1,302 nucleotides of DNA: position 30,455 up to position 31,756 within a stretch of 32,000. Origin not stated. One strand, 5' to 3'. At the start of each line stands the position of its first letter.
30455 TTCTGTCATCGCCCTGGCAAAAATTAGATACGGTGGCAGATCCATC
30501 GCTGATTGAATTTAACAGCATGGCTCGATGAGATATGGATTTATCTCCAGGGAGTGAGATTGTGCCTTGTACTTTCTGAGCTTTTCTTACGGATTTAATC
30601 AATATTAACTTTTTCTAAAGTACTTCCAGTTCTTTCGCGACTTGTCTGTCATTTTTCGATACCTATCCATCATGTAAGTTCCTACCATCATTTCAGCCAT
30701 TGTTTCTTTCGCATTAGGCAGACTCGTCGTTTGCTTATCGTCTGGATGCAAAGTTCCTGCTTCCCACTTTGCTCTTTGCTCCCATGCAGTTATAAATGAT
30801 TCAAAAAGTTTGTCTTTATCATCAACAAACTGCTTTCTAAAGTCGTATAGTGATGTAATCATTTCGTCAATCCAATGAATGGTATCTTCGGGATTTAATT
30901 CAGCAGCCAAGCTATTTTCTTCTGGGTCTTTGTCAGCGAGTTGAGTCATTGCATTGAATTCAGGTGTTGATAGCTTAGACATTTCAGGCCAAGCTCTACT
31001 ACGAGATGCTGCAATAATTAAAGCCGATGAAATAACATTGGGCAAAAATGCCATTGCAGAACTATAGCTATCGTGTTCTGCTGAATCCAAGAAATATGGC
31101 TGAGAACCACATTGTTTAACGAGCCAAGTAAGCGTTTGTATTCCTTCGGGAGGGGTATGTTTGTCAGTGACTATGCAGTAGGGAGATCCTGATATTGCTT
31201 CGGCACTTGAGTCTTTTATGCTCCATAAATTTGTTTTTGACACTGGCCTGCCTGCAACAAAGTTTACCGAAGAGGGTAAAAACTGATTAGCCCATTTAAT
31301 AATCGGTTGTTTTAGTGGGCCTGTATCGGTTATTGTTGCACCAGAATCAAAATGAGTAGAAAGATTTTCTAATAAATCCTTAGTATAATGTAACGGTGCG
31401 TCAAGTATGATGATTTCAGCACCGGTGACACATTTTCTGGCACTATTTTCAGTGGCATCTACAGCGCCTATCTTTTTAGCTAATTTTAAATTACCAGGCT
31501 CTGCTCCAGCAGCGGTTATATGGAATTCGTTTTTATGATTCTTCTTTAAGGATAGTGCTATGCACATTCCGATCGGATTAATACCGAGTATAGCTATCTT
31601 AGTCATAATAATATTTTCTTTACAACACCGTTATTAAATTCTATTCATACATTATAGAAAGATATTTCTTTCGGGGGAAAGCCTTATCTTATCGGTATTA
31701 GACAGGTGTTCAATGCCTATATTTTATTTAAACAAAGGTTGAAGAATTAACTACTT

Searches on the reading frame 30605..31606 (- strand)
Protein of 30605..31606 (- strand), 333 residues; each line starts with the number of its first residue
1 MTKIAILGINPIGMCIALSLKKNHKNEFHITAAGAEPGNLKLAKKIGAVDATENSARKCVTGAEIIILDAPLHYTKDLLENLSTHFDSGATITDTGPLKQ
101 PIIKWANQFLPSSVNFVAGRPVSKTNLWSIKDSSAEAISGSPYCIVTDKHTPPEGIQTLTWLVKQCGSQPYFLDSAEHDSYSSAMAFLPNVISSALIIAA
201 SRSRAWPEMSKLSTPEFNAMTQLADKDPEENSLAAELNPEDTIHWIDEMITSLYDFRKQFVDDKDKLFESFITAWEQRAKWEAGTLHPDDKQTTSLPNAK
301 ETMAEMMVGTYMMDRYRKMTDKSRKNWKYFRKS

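Call 5: find_encoding_contigs(protein=window:30605-31606:-, flank=10000, max_places=10)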
Protein window:30605-31606:- (333 aa): 22 contigs read that carry it; 10 places shown.
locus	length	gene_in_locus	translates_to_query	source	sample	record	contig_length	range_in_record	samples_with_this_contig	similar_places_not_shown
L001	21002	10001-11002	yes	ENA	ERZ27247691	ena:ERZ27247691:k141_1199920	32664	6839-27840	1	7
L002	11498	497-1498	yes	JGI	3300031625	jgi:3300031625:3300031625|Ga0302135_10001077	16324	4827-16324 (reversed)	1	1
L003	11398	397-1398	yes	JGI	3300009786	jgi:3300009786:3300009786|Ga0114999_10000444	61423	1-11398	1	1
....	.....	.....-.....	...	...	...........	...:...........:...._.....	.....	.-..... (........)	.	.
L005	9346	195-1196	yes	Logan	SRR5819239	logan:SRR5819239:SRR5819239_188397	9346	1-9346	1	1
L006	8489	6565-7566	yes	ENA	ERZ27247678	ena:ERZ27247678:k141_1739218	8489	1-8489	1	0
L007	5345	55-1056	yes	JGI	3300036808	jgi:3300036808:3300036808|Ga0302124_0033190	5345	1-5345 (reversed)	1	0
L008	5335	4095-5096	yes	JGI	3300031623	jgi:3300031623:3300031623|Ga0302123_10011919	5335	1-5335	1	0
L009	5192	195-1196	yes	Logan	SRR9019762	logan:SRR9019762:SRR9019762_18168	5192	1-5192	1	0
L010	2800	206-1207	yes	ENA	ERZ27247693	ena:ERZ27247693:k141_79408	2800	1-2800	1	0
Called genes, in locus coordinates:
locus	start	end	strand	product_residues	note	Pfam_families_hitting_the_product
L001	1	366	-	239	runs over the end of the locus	PF00687:Ribosomal_L1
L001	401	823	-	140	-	PF03946:Ribosomal_L11_N, PF00298:Ribosomal_L11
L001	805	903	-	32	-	-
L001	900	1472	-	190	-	PF02357:NusG, PF00467:KOW (weak)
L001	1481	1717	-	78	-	PF00584:SecE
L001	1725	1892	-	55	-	PF00471:Ribosomal_L33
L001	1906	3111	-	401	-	PF00009:GTP_EFTU, PF01926:MMR_HSR1 (faint), PF03144:GTP_EFTU_D2, PF03143:GTP_EFTU_D3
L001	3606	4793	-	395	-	PF01969:Ni_insertion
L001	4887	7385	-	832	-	PF02861:Clp_N, PF13191:AAA_16, PF00004:AAA, PF17871:AAA_lid_9, PF07724:AAA_2, PF00004:AAA, PF07728:AAA_5, PF10431:ClpB_D2-small, +9 more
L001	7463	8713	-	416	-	PF00575:S1, PF13509:S1_2 (faint), PF00575:S1, PF23459:S1_RRP5 (weak), PF00575:S1, PF23459:S1_RRP5 (weak)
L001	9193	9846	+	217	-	PF01521:Fe-S_biosyn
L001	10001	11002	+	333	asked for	PF03807:F420_oxidored (faint), PF02153:PDH_N, PF20463:PDH_C (weak)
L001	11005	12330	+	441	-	PF00275:EPSP_synthase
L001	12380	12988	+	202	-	PF00625:Guanylate_kin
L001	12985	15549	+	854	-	PF17900:Peptidase_M1_N, PF01433:Peptidase_M1, PF11838:ERAP1_C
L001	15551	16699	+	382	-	PF02595:Gly_kinase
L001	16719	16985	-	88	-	-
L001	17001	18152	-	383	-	PF00296:Bac_luciferase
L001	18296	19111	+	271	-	PF00106:adh_short, PF13561:adh_short_C2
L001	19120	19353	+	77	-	-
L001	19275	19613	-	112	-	PF00085:Thioredoxin, PF14595:Thioredoxin_9 (weak), PF13098:Thioredoxin_2, PF13905:Thioredoxin_8 (weak), PF13192:Thioredoxin_3 (faint)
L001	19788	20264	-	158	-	-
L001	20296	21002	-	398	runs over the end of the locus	PF00266:Aminotran_5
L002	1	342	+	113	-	?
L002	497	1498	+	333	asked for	PF03807:F420_oxidored (faint), PF02153:PDH_N, PF20463:PDH_C (weak)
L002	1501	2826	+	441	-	PF00275:EPSP_synthase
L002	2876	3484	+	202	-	PF00625:Guanylate_kin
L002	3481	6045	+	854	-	PF17900:Peptidase_M1_N, PF01433:Peptidase_M1, PF11838:ERAP1_C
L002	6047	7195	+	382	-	PF02595:Gly_kinase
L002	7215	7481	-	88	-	-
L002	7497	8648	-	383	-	PF00296:Bac_luciferase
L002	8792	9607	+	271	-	PF00106:adh_short, PF13561:adh_short_C2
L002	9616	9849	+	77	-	-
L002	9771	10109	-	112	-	PF00085:Thioredoxin, PF14595:Thioredoxin_9 (weak), PF13098:Thioredoxin_2, PF13905:Thioredoxin_8 (weak), PF13192:Thioredoxin_3 (faint)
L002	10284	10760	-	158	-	-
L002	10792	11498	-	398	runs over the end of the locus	PF00266:Aminotran_5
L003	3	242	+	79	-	?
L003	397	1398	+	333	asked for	PF03807:F420_oxidored (faint), PF02153:PDH_N, PF20463:PDH_C (weak)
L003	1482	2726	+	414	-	PF00275:EPSP_synthase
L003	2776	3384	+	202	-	PF00625:Guanylate_kin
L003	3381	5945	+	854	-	PF17900:Peptidase_M1_N, PF01433:Peptidase_M1, PF11838:ERAP1_C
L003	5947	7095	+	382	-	PF02595:Gly_kinase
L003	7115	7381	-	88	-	-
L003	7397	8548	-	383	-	PF00296:Bac_luciferase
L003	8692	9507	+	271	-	PF00106:adh_short, PF13561:adh_short_C2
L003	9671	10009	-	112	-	PF00085:Thioredoxin, PF14595:Thioredoxin_9 (weak), PF13098:Thioredoxin_2, PF13905:Thioredoxin_8 (weak), PF13192:Thioredoxin_3 (faint)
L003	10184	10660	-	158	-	-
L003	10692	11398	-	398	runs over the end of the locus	PF00266:Aminotran_5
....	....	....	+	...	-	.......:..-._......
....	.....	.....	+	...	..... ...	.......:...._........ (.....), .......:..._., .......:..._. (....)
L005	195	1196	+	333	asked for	PF03807:F420_oxidored (faint), PF02153:PDH_N, PF20463:PDH_C (weak)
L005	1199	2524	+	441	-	PF00275:EPSP_synthase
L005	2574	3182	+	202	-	PF00625:Guanylate_kin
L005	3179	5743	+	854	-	PF17900:Peptidase_M1_N, PF01433:Peptidase_M1, PF11838:ERAP1_C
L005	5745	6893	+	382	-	PF02595:Gly_kinase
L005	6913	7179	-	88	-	-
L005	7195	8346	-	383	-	PF00296:Bac_luciferase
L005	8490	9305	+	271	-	PF00106:adh_short, PF13561:adh_short_C2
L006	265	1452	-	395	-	PF01969:Ni_insertion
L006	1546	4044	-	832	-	PF02861:Clp_N, PF13191:AAA_16, PF00004:AAA, PF17871:AAA_lid_9, PF07724:AAA_2, PF00004:AAA, PF07728:AAA_5, PF10431:ClpB_D2-small, +9 more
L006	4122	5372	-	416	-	PF00575:S1, PF13509:S1_2 (faint), PF00575:S1, PF23459:S1_RRP5 (weak), PF00575:S1, PF23459:S1_RRP5 (weak)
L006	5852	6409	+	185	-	PF01521:Fe-S_biosyn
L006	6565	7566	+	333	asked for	PF03807:F420_oxidored (faint), PF02153:PDH_N, PF20463:PDH_C (weak)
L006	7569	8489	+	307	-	?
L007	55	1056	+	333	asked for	PF03807:F420_oxidored (faint), PF02153:PDH_N, PF20463:PDH_C (weak)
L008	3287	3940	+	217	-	PF01521:Fe-S_biosyn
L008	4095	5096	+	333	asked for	PF03807:F420_oxidored (faint), PF02153:PDH_N, PF20463:PDH_C (weak)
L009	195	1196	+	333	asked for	PF03807:F420_oxidored (faint), PF02153:PDH_N, PF20463:PDH_C (weak)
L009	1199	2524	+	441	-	PF00275:EPSP_synthase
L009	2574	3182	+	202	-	PF00625:Guanylate_kin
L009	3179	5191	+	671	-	?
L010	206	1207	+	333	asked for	PF03807:F420_oxidored (faint), PF02153:PDH_N, PF20463:PDH_C (weak)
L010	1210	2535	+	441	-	PF00275:EPSP_synthase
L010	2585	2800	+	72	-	?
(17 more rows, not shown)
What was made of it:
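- A LarC (Ni_insertion) gene lies 4.4 kb upstream (call 5).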

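Call 11: search_protein_families(library=pfam, proteins=[L001:9193-9843:+], max_evalue=1)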
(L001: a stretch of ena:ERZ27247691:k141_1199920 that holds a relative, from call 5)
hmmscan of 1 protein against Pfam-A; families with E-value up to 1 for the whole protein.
L001:9193-9843:+ (217 aa): 2 families
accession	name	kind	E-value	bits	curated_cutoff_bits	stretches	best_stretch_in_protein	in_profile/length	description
PF01521.26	Fe-S_biosyn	-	5.2e-17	62.5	26.3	1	8-112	3-109/110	Iron-sulphur cluster biosynthesis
PF03331.19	LpxC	-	0.067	13.1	27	1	68-99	85-116/268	UDP-3-O-acyl N-acetylglycosamine deacetylase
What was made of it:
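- On Bacterial metallothionein: The only significant Pfam hit is PF01521 (call 11).
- Closest known: Bacterial metallothioneins. Different: There is no Pfam metallothionein match (call 11), and the repeat is not a free-standing small protein.
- Pfam gave no metallothionein hit (call 11).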

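Call 12: search_protein_families(library=ncbifam, proteins=[L001:9193-9843:+], max_evalue=1)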
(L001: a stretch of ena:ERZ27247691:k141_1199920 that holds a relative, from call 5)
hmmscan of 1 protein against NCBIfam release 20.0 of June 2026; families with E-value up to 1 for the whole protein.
L001:9193-9843:+ (217 aa): 12 families
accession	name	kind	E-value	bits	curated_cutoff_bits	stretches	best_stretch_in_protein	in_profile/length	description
TIGR00049.1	TIGR00049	subfamily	7e-26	90.5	58.8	1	8-112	1-101/106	iron-sulfur cluster assembly accessory protein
NF010147.0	PRK13623.1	equivalog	2.8e-21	75.9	117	1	6-112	8-110/115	iron-sulfur cluster insertion protein ErpA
TIGR01997.1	sufA_proteo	equivalog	4.6e-16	58.9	136.2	1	7-112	2-102/107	Fe-S cluster assembly scaffold SufA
TIGR02011.1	IscA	equivalog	1.3e-15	57.5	150.6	1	8-112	1-100/105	iron-sulfur cluster assembly protein IscA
NF007049.0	PRK09502.1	equivalog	1.7e-14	53.8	181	1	8-110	3-102/107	iron-sulfur cluster assembly protein IscA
NF007050.0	PRK09504.1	equivalog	4.3e-13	49.4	161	1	8-112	18-117/122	Fe-S cluster assembly scaffold SufA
NF038090.1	IscA_HesB_Se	subfamily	2.4e-10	40.6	85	1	8-111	2-101/101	IscA/HesB family protein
TIGR03341.1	YhgI_GntY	equivalog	1.7e-07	31.3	269.35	1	8-103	1-95/190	Fe-S biogenesis protein NfuA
NF008392.0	PRK11190.1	equivalog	2e-07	31.1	268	1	8-102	2-95/192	Fe-S biogenesis protein NfuA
NF033940.1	ErpA_rel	equivalog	2.9e-05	24.2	65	1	8-74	4-70/95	ErpA-related iron-sulfur cluster insertion protein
TIGR01911.1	HesB_rel_seleno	subfamily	0.0073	16.9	66.35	1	9-81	5-74/92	HesB-like protein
NF050041.1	rSAM_RiPP_TQQ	exception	0.78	9.7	50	1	28-43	10-25/36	TQQ cross-linked RaS-RiPP peptide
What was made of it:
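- On A-type Fe-S carrier (PF01521 / TIGR00049): Both cover residues 8-112 of the full ORF in L001 (calls 11, 12).
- On Specific equivalogs ErpA / IscA / SufA: ErpA scores 75.9 (cutoff 117), SufA 58.9 (cutoff 136) and IscA 57.5 (cutoff 150) (call 12).
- On TOMM / heterocycloanthracin / microcin B17 precursor: The only RiPP-type line is TQQ at E = 0.78 (call 12).
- Closest known: A-type Fe-S carriers IscA / SufA / ErpA / HesB. Different: It scores below every equivalog cutoff (ErpA, IscA, SufA) (call 12).
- Closest known: NfuA. Same: There is a weak NfuA hit on the ATC part (call 12).
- TIGR00049 scores 90.5 bits against a cutoff of 58.8 (calls 11, 12). The only RiPP-type line was noise (E = 0.78) (call 12).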

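Call 13: find_homologous_proteins(query=L001:9193-9843:+)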
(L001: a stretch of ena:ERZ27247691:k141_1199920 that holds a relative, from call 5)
Query L001:9193-9843:+ (217 aa): 2430 proteins with E <= 0.001 among 8000 candidates; the best 120 are listed.
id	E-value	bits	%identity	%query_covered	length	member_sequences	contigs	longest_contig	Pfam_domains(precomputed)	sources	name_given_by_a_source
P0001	5.0e-123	427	94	93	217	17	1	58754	PF01521.27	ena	-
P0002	3.3e-84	300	80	76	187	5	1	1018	PF01521.27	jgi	-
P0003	1.2e-83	298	77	77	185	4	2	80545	PF01521.27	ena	-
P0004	3.0e-78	281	89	61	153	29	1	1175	PF01521.27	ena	-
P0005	3.3e-67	244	81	61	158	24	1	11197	PF01521.27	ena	-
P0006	3.1e-61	225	80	61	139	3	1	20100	PF01521.27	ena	-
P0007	1.0e-48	184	59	67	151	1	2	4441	PF01521.27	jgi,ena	-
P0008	1.2e-48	184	71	48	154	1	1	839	PF01521.27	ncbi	-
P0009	2.5e-47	179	67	48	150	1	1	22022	PF01521.27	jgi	jgi:iron-sulfur cluster assembly accessory protein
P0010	1.8e-44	170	70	48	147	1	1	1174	PF01521.27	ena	-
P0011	1.9e-44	170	70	48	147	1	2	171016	PF01521.27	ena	-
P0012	8.9e-44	168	70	48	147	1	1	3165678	PF01521.27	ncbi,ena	-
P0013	1.3e-43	167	70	48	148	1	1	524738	PF01521.27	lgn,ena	-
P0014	2.4e-43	166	70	48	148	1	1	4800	PF01521.27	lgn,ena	-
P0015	2.5e-43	166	70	48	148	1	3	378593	PF01521.27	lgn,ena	-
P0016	1.2e-42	164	70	48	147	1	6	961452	PF01521.27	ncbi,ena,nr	ncbi:MAG: iron-sulfur cluster assembly accessory protein [Dehalococcoidia bacterium]|nr:iron-sulfur 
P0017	1.2e-42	164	60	45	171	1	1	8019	PF01521.27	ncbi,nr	ncbi:MAG: iron-sulfur cluster assembly accessory protein [Chloroflexi bacterium]|nr:iron-sulfur clus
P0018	1.6e-42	164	70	48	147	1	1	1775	PF01521.27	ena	-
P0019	1.8e-42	164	60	45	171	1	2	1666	PF01521.27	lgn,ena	-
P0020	2.1e-42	163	58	69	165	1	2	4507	PF01521.27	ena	-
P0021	7.8e-42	161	70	48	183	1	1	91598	PF01521.27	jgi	jgi:iron-sulfur cluster assembly accessory protein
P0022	1.3e-41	161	60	69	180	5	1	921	PF01521.27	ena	-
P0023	1.3e-41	161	78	38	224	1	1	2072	PF01521.27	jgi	-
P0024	2.1e-41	160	-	-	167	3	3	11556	PF01521.27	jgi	jgi:iron-sulfur cluster assembly accessory protein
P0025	3.7e-41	159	50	82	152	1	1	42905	PF01521.27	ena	-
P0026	6.9e-41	158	64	48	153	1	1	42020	PF01521.27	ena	-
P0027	7.5e-41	158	69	48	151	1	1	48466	PF01521.27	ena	-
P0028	8.0e-41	158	59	52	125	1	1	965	PF01521.27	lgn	-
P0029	5.7e-40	155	69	48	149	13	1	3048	PF01521.27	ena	-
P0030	5.8e-40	155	64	48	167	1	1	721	PF01521.27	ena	-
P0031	2.0e-39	154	55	67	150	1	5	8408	PF01521.27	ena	-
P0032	3.4e-39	153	70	48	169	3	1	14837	PF01521.27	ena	-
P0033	3.7e-39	153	60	45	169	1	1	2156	PF01521.27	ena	-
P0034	6.3e-39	152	68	48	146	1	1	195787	PF01521.27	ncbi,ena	-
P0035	6.7e-39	152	57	49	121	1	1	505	PF01521.27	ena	-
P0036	8.2e-39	152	60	47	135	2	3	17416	PF01521.27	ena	-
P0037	1.1e-38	151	57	49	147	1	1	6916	PF01521.27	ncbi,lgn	ncbi:MAG: HesB/IscA family protein [Chloroflexota bacterium]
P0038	1.1e-38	151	61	52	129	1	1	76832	PF01521.27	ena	-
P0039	1.4e-38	151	61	52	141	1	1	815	PF01521.27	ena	-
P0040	1.5e-38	151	61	51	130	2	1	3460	PF01521.27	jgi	-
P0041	1.5e-38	151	60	45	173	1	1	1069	PF01521.27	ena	-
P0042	1.6e-38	151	66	48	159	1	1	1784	PF01521.27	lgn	-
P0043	1.8e-38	150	61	52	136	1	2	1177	PF01521.27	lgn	-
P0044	2.5e-38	150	59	47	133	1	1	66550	PF01521.27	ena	-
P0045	2.8e-38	150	63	45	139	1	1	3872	PF01521.27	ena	-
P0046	4.0e-38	149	61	47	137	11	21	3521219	PF01521.27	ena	-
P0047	5.7e-38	149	61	47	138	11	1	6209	PF01521.27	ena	-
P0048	9.0e-38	148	61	47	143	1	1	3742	PF01521.27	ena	-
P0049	1.1e-37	148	59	52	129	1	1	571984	PF01521.27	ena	-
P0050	1.2e-37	148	61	47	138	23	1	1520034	PF01521.27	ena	-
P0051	1.5e-37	147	58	49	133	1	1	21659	PF01521.27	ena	-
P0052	3.1e-37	146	59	47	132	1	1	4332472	PF01521.27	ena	-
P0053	3.6e-37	146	56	52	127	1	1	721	PF01521.27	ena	-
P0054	3.6e-37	146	59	50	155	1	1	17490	PF01521.27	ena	-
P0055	3.9e-37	146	69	48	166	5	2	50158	PF01521.27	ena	-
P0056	4.8e-37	146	61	47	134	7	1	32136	PF01521.27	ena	-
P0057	5.0e-37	146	70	48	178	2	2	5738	PF01521.27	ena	-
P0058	5.2e-37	146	59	47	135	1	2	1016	PF01521.27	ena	-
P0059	6.3e-37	145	60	47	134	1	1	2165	PF01521.27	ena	-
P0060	6.6e-37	145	61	47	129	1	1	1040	PF01521.27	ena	-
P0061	8.4e-37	145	57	46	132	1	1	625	PF01521.27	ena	-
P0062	8.5e-37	145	56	47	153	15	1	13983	PF01521.27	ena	-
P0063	8.6e-37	145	58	48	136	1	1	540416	PF01521.27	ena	-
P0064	9.7e-37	145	59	47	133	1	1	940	PF01521.27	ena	-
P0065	1.1e-36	145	58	47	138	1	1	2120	PF01521.27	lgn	-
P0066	1.1e-36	145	58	50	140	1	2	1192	PF01521.27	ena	-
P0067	1.2e-36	145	59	47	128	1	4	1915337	PF01521.27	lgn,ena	-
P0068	1.4e-36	144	59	46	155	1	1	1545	PF01521.27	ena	-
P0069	1.6e-36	144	58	49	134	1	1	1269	PF01521.27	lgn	-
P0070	1.7e-36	144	58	48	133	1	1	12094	PF01521.27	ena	-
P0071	1.9e-36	144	56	47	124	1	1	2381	PF01521.27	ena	-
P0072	2.0e-36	144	58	47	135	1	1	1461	PF01521.27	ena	-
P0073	2.0e-36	144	67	48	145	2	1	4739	PF01521.27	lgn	-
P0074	2.1e-36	144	61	47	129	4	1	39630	PF01521.27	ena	-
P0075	2.2e-36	144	54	49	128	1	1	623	PF01521.27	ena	-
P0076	2.2e-36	144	62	45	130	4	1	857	PF01521.27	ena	-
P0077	2.2e-36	144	62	47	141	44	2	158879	PF01521.27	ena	-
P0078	2.9e-36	143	58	47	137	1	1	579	PF01521.27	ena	-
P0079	3.4e-36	143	59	47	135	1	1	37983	PF01521.27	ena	-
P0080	3.4e-36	143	62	47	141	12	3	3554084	PF01521.27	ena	-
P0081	3.7e-36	143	58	44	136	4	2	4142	PF01521.27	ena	-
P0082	3.7e-36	143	58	47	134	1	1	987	PF01521.27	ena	-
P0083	3.9e-36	143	59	47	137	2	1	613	PF01521.27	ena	-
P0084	3.9e-36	143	60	45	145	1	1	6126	PF01521.27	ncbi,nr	ncbi:MAG: iron-sulfur cluster assembly accessory protein [Chloroflexi bacterium]|nr:iron-sulfur clus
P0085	4.6e-36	143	46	65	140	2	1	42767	PF01521.27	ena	-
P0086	4.7e-36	143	62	47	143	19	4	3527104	PF01521.27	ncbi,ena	-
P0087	4.8e-36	143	54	52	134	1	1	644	PF01521.27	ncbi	-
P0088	4.8e-36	143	60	50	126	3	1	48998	PF01521.27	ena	-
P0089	5.3e-36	142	63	52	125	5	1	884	PF01521.27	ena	-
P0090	5.7e-36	142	62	47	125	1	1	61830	PF01521.27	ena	-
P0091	5.7e-36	142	59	47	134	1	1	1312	PF01521.27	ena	-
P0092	5.8e-36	142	60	45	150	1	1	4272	PF01521.27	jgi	jgi:iron-sulfur cluster assembly accessory protein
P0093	6.2e-36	142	61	47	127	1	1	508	PF01521.27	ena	-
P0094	6.4e-36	142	61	45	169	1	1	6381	PF01521.27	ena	-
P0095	6.5e-36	142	58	49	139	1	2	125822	PF01521.27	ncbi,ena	-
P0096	6.6e-36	142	59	44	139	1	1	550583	PF01521.27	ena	-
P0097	7.5e-36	142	60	45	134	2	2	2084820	PF01521.27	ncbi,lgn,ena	-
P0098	7.7e-36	142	59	47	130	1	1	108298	PF01521.27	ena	-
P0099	8.1e-36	142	60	50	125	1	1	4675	PF01521.27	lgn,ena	-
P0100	8.4e-36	142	58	49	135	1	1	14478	PF01521.27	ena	-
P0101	8.9e-36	142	60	47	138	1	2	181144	PF01521.27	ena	-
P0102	9.4e-36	142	59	47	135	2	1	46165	PF01521.27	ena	-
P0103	1.0e-35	142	60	52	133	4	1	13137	PF01521.27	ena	-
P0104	1.0e-35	141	56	47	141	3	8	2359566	PF01521.27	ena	-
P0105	1.0e-35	141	59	47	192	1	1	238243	PF01521.27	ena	-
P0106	1.1e-35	141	58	50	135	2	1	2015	PF01521.27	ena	-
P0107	1.2e-35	141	61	45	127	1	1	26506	PF01521.27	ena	-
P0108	1.3e-35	141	60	47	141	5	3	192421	PF01521.27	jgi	-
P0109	1.4e-35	141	55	47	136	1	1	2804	PF01521.27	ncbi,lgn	-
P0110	1.5e-35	141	57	49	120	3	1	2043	PF01521.27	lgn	-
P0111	1.5e-35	141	54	47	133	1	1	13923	PF01521.27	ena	-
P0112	1.5e-35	141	56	47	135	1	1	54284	PF01521.27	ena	-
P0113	1.5e-35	141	55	47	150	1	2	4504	PF01521.27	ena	-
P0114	1.5e-35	141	60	45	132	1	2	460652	PF01521.27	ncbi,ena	-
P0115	1.5e-35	141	49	65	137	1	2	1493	PF01521.27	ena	-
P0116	1.9e-35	141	58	47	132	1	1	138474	PF01521.27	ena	-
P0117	1.9e-35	141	63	52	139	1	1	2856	PF01521.27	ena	-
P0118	1.9e-35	141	60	47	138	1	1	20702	PF01521.27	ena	-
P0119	2.0e-35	141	60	47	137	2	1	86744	PF01521.27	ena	-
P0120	2.1e-35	140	63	47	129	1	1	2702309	PF01521.27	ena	-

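Call 16: find_related_loci(query=L001:9193-9843:+, collection=genome_contigs, flank=10000)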
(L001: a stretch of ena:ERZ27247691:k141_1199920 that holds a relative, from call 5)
Query L001:9193-9843:+ (217 aa) in genome_contigs; peptide patterns used: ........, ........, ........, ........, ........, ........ (x = any residue, [..] = any of these).
600 stretches matched a pattern (row limit reached: there are more); 137 encode a relative of the query (tblastn E <= 1e-3); the best 80 are kept; 80 distinct loci.
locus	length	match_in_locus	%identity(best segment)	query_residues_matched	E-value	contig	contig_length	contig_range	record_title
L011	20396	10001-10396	89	1-132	6e-64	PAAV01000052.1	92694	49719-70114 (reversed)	MAG: Chloroflexota bacterium isolate NAT137 MHASMcontig_1466628, whole genome shotgun sequence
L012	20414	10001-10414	81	1-132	4e-54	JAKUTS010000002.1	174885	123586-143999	MAG: SAR202 cluster bacterium isolate ALOHA_A2.5_113 A2.5-SAR202-13_2, whole genome shotgun sequence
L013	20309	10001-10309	69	1-105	2e-41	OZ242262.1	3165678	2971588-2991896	MAG: Dehalococcoidia bacterium isolate ad06fa00-f9d4-4df5-aac3-c9777a52e3f0 genome assembly, chromosome: 1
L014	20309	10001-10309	69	1-105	2e-41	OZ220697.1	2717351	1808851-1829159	MAG: Dehalococcoidia bacterium isolate 552d0281-56ae-4b1c-9010-7409b7828556 genome assembly, chromosome: 1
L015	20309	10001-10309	68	1-105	2e-40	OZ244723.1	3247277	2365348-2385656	MAG: Dehalococcoidia bacterium isolate 760011ba-b86d-4164-aa55-395d04384f54 genome assembly, chromosome: 1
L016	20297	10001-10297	60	2-102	5e-36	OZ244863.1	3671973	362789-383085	MAG: Dehalococcoidia bacterium isolate 3ac3ff71-9198-4354-86db-d96921461c44 genome assembly, chromosome: 1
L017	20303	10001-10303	54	3-105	2e-35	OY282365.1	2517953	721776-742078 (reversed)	MAG: uncultured Dehalococcoidia bacterium isolate fd47c038-abb2-4c05-9cdb-6b11942eec52 genome assembly, chromosome: 1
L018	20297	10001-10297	60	2-102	5e-35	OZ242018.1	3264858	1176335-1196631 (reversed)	MAG: Dehalococcoidia bacterium isolate be0a7399-3cfc-4bfb-8065-0cf5b5fd85b7 genome assembly, chromosome: 1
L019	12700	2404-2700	59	2-102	4e-35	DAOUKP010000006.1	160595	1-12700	MAG TPA_asm: Dehalococcoidia bacterium isolate S7_351 k113_614750, whole genome shotgun sequence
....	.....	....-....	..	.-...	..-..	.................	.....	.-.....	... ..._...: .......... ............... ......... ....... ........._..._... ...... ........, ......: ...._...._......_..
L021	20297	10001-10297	58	2-102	3e-34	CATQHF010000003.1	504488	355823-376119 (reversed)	MAG: uncultured Dehalococcoidia bacterium isolate d4f5feb4-fdfc-4e97-8847-3d8bbc0da2e6 genome assembly, contig: contig_3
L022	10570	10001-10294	60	3-102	3e-34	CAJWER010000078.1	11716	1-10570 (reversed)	MAG TPA_asm: uncultured Chloroflexi bacterium isolate ERR599008_bin.106_MetaBAT_v2.12.1_MAG genome assembly, contig: NOD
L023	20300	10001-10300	59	1-102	6e-34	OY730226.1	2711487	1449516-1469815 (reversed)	MAG: Dehalococcoidia bacterium isolate c007961a-0c0c-4106-a690-a869d044ef0b genome assembly, chromosome: 1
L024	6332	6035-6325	63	5-102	4e-34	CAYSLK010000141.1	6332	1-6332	MAG TPA_asm: uncultured Dehalococcoidia bacterium isolate SRP092796_co2_647 genome assembly, contig: k141_3083493, whole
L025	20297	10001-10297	58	2-102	3e-34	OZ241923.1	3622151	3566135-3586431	MAG: Dehalococcoidia bacterium isolate 97b7e7e8-eacd-433b-a875-92d102a9312a genome assembly, chromosome: 1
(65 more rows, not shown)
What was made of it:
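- The closest genomes are Chloroflexota MAG NAT137 (89%) and a SAR202 ALOHA MAG (81%) (call 16).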
